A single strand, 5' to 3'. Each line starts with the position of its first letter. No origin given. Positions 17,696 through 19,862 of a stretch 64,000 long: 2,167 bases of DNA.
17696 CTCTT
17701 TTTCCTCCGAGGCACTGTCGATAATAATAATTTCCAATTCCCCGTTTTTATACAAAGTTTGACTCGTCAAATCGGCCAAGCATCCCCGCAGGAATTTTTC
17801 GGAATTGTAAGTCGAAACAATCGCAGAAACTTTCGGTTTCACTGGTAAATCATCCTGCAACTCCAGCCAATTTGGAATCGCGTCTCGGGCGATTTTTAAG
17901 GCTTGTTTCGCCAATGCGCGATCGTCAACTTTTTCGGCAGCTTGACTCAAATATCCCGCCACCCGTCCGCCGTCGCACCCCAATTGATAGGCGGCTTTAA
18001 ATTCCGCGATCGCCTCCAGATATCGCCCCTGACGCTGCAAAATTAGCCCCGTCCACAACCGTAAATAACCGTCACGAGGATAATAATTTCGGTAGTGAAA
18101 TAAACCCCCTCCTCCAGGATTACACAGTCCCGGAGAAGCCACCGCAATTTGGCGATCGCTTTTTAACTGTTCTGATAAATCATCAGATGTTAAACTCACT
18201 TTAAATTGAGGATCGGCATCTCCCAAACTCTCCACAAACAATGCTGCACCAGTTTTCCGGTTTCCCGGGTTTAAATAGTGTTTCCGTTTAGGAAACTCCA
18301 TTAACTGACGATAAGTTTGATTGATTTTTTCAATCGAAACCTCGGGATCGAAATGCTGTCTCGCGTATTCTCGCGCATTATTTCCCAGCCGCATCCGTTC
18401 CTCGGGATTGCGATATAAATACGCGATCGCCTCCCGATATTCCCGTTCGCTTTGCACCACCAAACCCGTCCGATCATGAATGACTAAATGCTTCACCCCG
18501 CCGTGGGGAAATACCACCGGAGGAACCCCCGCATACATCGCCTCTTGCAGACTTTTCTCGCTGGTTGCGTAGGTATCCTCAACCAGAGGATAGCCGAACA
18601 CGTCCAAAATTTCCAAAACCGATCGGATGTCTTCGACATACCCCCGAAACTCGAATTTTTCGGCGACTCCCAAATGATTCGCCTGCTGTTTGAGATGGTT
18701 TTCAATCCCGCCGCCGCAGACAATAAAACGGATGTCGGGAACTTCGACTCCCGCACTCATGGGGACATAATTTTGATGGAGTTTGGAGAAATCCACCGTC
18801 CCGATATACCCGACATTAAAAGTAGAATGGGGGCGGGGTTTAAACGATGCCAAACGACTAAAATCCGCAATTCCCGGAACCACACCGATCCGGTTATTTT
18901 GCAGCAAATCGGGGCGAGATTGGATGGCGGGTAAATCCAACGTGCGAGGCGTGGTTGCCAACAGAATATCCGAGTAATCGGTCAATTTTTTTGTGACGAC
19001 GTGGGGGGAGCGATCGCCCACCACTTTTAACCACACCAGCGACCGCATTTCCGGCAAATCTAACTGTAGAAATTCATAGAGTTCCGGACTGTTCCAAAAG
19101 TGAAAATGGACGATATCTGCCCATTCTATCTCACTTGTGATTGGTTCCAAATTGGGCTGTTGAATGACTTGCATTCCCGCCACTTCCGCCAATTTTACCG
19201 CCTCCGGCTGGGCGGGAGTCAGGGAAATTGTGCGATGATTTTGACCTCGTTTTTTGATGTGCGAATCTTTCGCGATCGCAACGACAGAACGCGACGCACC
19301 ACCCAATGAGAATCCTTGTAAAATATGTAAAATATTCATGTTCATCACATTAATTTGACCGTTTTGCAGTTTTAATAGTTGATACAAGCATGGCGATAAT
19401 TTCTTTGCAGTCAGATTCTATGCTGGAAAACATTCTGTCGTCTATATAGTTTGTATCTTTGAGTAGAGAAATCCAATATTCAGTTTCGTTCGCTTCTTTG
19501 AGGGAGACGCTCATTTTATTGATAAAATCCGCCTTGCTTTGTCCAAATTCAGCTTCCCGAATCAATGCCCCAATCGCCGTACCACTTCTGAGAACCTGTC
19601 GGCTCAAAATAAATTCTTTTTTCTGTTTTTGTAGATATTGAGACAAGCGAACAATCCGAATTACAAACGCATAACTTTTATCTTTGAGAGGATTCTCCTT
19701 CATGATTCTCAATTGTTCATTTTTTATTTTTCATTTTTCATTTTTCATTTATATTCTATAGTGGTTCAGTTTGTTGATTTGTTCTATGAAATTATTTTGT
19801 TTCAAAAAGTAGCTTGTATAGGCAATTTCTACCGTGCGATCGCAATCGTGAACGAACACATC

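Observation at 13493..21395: Candidate two-gene glycan assembly line: four glycosyltransferase domains plus two methyltransferase domains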

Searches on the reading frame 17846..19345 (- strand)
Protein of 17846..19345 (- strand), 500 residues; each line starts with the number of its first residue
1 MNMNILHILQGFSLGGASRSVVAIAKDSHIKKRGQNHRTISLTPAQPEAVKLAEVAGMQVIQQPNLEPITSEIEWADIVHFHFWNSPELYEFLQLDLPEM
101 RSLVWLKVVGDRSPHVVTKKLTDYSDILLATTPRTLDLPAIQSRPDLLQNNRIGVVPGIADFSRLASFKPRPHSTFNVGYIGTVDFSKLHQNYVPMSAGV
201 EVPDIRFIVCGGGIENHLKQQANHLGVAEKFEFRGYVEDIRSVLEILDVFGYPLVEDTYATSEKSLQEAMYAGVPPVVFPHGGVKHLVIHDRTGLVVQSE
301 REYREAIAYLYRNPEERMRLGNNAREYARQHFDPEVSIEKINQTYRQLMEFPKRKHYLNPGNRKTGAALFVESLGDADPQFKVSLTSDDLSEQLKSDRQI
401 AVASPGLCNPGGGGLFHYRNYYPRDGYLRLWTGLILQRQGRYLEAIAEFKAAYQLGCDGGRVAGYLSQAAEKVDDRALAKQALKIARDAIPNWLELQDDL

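Call 75: search_solved_structures(query=window:17846-19345:-, max_evalue=0.001)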
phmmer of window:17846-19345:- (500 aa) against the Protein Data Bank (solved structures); distinct sequences matched with E-value up to 0.001: 6.
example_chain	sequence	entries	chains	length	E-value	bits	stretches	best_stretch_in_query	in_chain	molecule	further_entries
3c4q_A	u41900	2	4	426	1.6e-05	27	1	204-330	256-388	Predicted glycosyltransferases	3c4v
3c48_A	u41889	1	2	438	1.8e-05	26.8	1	204-330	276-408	Predicted glycosyltransferases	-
2xa2_A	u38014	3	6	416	2e-05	26.6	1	266-333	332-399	TREHALOSE-SYNTHASE TRET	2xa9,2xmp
2x6q_A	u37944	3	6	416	2.1e-05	26.6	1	266-333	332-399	TREHALOSE-SYNTHASE TRET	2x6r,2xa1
4xso_B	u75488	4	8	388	0.00028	22.9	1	216-345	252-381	Alr3699 protein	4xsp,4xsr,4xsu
6kih_A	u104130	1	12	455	0.0004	22.4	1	266-349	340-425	Tll1590 protein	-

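Call 97: search_protein_representatives(protein=window:17861-19345:-)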
Query: 495 residues. Proteins with E-value up to 0.001 (for the whole library): 25554; up to 1e-10: 1715; up to 1e-30: 585. The best 150 are listed.
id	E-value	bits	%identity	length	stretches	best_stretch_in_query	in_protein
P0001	0.0e+00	1125.5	100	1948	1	3-495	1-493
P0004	1.5e-241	818.7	74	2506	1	3-493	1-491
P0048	3.1e-187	639.5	57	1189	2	3-493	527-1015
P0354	9.0e-177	605.0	58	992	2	3-358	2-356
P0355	4.3e-160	550.0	52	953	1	3-495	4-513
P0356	1.3e-154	532.0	52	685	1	3-494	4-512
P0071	3.5e-154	530.5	52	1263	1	3-495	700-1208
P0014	2.7e-149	514.4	50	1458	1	3-493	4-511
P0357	6.8e-149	513.1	49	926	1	1-492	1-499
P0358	3.5e-148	510.7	51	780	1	3-487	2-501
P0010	4.9e-148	510.2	51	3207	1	3-484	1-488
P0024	1.1e-147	509.1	51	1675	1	4-493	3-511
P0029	4.6e-145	500.4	45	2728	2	3-493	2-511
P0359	5.6e-144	496.9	49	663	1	4-494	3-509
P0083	8.3e-144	496.3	48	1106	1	3-493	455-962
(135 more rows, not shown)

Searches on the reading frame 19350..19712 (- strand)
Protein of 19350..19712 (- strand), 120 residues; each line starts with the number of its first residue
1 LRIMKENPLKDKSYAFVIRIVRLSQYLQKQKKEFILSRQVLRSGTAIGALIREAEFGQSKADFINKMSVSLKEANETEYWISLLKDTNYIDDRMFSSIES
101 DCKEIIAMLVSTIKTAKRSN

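Call 6: search_protein_families(library=pfam, proteins=[window:19350-19712:-], max_evalue=0.01)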
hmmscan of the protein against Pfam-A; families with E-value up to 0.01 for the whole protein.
window:19350-19712:- (120 aa): 1 family
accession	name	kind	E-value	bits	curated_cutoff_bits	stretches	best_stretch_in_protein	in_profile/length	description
PF05635.17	23S_rRNA_IVP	-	1.1e-26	93.6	33.8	1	10-110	6-105/106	23S rRNA-intervening sequence protein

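Call 7: search_protein_families(library=ncbifam, proteins=[window:19350-19712:-], max_evalue=0.01)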
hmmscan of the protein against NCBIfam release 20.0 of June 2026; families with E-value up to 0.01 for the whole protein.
window:19350-19712:- (120 aa): 3 families
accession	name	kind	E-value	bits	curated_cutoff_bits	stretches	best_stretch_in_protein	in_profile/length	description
TIGR02436.1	TIGR02436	subfamily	4.4e-30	104.1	24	1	10-117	2-109/109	four helix bundle protein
NF008911.0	PRK12275.1-2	subfamily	2.3e-06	28.1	137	1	9-117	9-116/118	hypothetical protein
NF008912.0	PRK12275.1-6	subfamily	5.6e-06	26.4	124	1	28-118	23-113/117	hypothetical protein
